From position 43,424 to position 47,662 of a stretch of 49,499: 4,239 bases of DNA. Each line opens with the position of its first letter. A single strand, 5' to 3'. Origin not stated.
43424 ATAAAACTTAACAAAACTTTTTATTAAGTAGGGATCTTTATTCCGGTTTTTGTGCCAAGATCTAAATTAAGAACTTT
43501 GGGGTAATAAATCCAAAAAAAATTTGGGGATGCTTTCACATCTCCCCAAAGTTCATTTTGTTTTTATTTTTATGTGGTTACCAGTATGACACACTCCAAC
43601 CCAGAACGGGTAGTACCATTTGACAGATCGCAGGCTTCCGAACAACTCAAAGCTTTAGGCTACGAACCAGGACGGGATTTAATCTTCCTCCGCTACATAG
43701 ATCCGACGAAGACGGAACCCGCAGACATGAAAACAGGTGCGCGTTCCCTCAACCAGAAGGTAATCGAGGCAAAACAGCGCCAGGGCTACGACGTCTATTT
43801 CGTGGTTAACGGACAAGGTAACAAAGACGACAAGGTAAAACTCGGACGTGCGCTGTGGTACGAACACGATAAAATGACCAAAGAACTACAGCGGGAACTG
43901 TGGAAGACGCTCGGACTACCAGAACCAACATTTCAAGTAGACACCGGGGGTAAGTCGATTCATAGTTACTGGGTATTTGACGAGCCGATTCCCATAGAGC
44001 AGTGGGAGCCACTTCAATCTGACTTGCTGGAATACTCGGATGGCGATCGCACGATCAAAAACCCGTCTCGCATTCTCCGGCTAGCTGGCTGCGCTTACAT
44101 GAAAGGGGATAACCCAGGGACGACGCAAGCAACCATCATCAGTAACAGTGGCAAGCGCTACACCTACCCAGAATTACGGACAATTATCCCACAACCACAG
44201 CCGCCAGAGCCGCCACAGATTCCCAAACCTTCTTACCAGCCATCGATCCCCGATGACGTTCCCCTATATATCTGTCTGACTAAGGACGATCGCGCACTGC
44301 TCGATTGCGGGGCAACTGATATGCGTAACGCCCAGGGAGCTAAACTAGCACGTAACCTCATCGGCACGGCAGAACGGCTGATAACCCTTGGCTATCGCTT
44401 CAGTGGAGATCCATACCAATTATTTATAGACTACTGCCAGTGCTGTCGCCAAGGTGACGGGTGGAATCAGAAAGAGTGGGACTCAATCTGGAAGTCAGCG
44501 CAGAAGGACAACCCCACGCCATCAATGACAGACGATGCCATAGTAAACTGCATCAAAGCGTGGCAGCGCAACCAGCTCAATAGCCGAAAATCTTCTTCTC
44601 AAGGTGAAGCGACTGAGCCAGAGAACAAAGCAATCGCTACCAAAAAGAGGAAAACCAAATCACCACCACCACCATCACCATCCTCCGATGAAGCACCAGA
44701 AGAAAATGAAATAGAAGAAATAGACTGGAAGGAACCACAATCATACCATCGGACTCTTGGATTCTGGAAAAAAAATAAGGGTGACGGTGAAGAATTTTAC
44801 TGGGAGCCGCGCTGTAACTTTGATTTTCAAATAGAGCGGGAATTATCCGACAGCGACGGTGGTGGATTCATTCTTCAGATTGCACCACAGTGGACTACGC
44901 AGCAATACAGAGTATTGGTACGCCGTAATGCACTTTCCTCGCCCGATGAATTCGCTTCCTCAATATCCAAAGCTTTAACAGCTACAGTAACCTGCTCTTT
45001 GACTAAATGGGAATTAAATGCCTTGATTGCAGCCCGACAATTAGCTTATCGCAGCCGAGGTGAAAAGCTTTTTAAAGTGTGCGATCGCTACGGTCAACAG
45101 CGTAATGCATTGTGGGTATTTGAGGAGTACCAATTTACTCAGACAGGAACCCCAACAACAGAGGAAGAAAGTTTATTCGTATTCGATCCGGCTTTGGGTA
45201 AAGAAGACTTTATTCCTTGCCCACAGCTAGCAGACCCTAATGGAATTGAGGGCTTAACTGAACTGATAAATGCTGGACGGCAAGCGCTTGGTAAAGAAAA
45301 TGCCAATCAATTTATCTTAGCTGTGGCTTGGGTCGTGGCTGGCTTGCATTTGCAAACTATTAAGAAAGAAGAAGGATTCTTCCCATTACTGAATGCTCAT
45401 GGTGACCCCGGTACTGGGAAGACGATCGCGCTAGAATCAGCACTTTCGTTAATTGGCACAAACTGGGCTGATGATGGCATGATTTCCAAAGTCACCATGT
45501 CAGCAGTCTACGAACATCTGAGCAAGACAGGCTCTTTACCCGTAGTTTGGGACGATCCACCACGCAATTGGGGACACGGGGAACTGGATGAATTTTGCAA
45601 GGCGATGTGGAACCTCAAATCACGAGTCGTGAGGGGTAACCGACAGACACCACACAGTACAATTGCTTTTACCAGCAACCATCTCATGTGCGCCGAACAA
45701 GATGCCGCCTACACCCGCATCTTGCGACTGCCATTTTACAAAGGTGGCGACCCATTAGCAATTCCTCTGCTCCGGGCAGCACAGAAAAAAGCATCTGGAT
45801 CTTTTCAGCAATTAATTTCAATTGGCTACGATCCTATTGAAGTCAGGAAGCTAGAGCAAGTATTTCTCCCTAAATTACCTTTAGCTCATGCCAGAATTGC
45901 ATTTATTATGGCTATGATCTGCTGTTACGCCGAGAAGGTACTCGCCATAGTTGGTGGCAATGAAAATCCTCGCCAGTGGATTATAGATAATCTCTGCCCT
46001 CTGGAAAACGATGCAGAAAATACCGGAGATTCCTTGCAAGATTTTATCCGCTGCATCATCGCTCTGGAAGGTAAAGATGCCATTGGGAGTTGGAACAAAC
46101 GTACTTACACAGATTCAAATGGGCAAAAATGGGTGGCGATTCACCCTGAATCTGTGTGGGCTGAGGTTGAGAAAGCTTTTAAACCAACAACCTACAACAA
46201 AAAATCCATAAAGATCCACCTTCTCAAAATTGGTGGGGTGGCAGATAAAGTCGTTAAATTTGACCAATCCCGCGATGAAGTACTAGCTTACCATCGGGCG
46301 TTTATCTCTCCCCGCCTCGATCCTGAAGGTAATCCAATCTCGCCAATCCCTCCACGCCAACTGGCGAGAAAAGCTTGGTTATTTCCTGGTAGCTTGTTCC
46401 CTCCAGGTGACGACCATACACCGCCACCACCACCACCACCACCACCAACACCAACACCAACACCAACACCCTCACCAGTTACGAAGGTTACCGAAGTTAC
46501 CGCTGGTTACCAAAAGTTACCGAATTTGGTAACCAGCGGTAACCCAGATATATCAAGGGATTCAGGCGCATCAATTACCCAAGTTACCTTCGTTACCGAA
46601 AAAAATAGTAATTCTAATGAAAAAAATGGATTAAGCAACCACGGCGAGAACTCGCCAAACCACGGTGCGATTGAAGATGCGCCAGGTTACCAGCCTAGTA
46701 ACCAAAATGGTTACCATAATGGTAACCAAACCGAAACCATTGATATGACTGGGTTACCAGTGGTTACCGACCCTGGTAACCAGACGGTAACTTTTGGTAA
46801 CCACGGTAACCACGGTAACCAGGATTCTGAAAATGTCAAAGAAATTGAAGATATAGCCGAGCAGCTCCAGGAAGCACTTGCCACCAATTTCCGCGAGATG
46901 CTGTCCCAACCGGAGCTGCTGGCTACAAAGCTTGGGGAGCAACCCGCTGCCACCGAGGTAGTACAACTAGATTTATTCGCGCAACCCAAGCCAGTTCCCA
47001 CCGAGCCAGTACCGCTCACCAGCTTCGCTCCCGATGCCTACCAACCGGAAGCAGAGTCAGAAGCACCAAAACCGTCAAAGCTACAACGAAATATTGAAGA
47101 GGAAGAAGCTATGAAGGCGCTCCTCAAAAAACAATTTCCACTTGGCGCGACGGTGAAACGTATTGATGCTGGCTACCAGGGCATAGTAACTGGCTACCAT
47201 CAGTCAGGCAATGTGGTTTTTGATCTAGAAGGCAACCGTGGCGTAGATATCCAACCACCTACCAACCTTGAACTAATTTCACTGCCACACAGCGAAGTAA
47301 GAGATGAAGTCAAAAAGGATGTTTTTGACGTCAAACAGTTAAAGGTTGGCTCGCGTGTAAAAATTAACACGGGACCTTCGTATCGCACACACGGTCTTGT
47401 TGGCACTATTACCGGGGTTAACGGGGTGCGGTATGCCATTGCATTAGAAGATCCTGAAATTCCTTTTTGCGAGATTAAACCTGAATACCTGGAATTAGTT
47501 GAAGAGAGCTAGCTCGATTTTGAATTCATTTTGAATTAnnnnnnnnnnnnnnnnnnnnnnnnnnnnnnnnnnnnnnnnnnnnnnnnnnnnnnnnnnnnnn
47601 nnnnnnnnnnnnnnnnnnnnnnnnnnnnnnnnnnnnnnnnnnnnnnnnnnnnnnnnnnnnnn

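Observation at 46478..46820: Dense GGTNACC array in both orientations and multiple reading frames inside the replication gene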

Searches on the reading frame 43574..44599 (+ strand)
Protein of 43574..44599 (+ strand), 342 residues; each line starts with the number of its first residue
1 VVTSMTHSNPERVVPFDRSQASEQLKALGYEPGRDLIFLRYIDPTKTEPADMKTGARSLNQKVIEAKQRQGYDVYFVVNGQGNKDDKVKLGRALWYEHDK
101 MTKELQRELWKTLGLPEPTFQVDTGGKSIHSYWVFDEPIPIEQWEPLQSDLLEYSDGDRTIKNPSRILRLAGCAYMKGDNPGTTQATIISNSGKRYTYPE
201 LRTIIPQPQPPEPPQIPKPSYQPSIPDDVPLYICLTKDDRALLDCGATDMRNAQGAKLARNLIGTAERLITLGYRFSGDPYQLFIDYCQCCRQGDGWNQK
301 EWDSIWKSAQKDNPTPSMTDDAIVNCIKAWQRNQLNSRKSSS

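Call 9: search_protein_families(library=pfam, proteins=[window:43574-44599:+], max_evalue=10)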
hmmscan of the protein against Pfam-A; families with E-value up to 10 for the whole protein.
window:43574-44599:+ (342 aa): 0 families

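Call 81: search_solved_structures(query=window:43586-44593:+, max_evalue=0.01)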
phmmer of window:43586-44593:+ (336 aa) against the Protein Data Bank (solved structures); distinct sequences matched with E-value up to 0.01: 1.
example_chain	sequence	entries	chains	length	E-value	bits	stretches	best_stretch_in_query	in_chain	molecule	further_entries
6zp9_A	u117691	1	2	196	1.7e-25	92.7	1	45-192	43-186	PrimPol AEP domain (PP-N190)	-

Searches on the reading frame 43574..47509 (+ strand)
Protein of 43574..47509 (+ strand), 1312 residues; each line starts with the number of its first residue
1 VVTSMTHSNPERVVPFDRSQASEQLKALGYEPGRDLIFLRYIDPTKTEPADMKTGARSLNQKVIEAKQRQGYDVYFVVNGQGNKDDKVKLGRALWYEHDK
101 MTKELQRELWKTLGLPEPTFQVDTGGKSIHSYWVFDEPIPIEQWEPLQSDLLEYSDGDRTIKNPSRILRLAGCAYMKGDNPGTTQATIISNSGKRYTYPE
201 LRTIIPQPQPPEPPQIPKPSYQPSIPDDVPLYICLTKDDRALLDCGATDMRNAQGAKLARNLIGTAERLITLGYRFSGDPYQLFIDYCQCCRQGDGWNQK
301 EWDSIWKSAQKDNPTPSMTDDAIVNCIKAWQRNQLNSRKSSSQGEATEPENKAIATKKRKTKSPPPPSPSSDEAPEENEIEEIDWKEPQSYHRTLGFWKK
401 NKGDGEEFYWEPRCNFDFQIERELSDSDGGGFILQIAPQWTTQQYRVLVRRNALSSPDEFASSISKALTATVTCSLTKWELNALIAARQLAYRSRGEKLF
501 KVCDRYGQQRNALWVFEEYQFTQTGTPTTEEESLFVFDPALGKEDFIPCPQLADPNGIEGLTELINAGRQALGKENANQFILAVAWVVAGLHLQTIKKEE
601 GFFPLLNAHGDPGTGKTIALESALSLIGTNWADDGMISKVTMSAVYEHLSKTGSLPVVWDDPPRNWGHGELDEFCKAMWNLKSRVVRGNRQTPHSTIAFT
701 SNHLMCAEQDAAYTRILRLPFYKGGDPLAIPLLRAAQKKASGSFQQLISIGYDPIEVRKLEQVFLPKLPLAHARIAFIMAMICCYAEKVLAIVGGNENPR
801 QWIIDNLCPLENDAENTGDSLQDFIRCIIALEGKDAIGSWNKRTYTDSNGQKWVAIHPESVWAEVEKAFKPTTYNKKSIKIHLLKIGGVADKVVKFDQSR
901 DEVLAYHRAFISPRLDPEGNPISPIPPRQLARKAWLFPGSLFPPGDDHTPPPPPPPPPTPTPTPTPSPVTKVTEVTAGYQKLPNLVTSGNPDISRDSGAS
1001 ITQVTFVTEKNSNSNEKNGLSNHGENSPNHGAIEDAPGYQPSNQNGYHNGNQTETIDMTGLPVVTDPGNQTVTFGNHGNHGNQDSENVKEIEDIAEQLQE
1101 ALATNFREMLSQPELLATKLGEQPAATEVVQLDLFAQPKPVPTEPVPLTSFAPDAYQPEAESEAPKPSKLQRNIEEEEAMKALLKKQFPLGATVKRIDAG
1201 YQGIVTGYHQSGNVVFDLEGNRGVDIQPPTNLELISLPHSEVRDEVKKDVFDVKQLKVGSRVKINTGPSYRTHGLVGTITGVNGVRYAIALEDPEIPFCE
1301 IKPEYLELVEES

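Call 5: search_protein_families(library=pfam, proteins=[window:43574-47509:+], max_evalue=0.01)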
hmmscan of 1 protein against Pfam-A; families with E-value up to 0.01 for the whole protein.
window:43574-47509:+ (1312 aa): 0 families

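Call 6: search_protein_families(library=ncbifam, proteins=[window:43574-47509:+], max_evalue=1)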
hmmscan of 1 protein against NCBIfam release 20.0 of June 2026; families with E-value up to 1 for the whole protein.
window:43574-47509:+ (1312 aa): 0 families

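Call 11: search_dna_similar(query=window:43574-47509:+, collection=plasmids, mode=protein, max_rows=40)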
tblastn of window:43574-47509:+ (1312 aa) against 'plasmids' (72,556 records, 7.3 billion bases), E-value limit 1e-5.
Records with a match: 35; places in all: 35; records where one place covers at least 80% of the query: 0.
Best place of each record, by identity: 60-80% 2; <60% 33.
By first word of the organism name: Nostoc 11; Planktothrix 6; Cyanobacterium 5; Tolypothrix 3; Calothrix 2; Chroococcidiopsis 2; Gloeothece 1; Anabaena 1; Gloeocapsa 1; Crocosphaera 1; and 2 more.
By predicted mobility (MOB-suite, as given by PLSDB): non-mobilizable 19; mobilizable 8; conjugative 8.
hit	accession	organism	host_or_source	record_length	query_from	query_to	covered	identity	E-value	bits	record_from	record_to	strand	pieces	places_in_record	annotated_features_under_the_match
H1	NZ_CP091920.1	Nostoc sp. UHCC 0870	cell culture,Brackish water, ...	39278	389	1031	49%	43.8%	2e-158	535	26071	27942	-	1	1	hypothetical protein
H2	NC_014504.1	Gloeothece verrucosa PCC 7822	fresh water in rice field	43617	390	942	42%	35.5%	5e-96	348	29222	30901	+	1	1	bifunctional DNA primase/polymerase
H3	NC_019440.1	Anabaena sp. 90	-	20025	16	334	24%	51.6%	2e-80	300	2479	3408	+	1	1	DUF3987 domain-containing protein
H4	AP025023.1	Calothrix sp. PCC 7716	-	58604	5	334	25%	49.4%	4e-77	290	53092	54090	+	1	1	hypothetical protein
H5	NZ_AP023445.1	Nostoc sp. MS1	-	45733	9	338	25%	46.2%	2e-57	293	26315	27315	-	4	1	hypothetical protein (x3)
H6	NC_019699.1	Chroococcidiopsis thermalis PCC 7203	-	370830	16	343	25%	42.9%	3e-60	236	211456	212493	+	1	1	DUF3987 domain-containing protein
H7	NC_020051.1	Gloeocapsa sp. PCC 7428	-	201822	16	357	26%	39.9%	4e-58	229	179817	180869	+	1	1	DUF3987 domain-containing protein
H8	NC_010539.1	Crocosphaera subtropica ATCC 51142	-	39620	16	330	24%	39.5%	3e-54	216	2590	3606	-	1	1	DUF3987 domain-containing protein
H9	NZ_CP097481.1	Chroococcidiopsis sp. CCNUC1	cell culture,soil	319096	5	330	25%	36.5%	1e-48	199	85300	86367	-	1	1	DUF3987 domain-containing protein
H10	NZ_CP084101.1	Cyanobacterium sp. Dongsha4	-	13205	19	193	13%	43.3%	7e-32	144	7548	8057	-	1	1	PriCT-2 domain-containing protein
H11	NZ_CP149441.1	Cyanobacterium aponinum AL20118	-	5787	19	193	13%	42.7%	3e-30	138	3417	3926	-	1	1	PriCT-2 domain-containing protein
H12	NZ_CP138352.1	Cyanobacterium aponinum AL20115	-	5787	19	193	13%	42.7%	3e-30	138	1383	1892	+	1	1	PriCT-2 domain-containing protein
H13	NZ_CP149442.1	Cyanobacterium aponinum AL20118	-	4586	19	202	14%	39.5%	1e-25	123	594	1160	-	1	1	none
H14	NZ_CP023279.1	Nostoc sp. CENA543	cell culture,Brazilian saline-alkaline ...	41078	227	334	8%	60.5%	6e-28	131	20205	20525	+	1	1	DUF3987 domain-containing protein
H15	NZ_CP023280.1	Nostoc sp. CENA543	cell culture,Brazilian saline-alkaline ...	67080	228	334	8%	60.2%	1e-27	130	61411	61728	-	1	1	DUF3987 domain-containing protein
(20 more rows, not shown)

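Call 12: find_homologous_proteins(query=window:43574-47509:+)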
Query window:43574-47509:+ (1312 aa): 534 proteins with E <= 0.001 among 7086 candidates; the best 120 are listed.
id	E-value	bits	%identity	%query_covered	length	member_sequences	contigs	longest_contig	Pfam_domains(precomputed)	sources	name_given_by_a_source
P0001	0.0e+0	3074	100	100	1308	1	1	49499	-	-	-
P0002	2.5e-249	848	45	71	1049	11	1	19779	PF01807.26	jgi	jgi:hypothetical protein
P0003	1.2e-247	843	45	71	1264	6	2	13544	-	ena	-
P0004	9.1e-241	820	43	74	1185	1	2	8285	-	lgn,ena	-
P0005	2.7e-240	818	62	43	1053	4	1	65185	PF12965.14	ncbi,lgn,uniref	ncbi:DUF3854 domain-containing protein [Floridanema evergladense]|uniref:DUF3854 domain-containing p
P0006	3.9e-240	818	44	75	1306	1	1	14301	-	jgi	jgi:hypothetical protein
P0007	3.1e-238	812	43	55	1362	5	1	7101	-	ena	-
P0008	3.8e-238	811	62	42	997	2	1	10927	PF12965.14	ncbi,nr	ncbi:MAG TPA: hypothetical protein DCL61_31685 [Cyanobacteria bacterium UBA12227]|nr:hypothetical pr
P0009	8.2e-222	757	45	63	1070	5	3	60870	-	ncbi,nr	ncbi:MAG: hypothetical protein HC836_36285 [Richelia sp. RM2_1_2]|nr:hypothetical protein [Richelia 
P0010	7.6e-220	751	43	73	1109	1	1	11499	-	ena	-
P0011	4.5e-207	708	47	41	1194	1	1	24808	-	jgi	jgi:hypothetical protein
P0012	3.4e-190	652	40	76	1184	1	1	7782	-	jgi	jgi:hypothetical protein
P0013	5.4e-188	645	39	77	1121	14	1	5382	-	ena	-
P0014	6.8e-184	632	45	53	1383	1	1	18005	PF13155.13,PF01807.26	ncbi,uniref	ncbi:CHC2 zinc finger domain-containing protein [Tolypothrix sp. VBCCA 56010]|uniref:CHC2 zinc finge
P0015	4.7e-181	622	37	71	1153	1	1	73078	-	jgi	jgi:hypothetical protein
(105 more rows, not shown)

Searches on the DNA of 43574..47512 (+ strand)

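Call 10: search_dna_similar(query=window:43574-47512:+, collection=plasmids, mode=near)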
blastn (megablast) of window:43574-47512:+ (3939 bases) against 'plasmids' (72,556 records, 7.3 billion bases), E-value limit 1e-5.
No match.
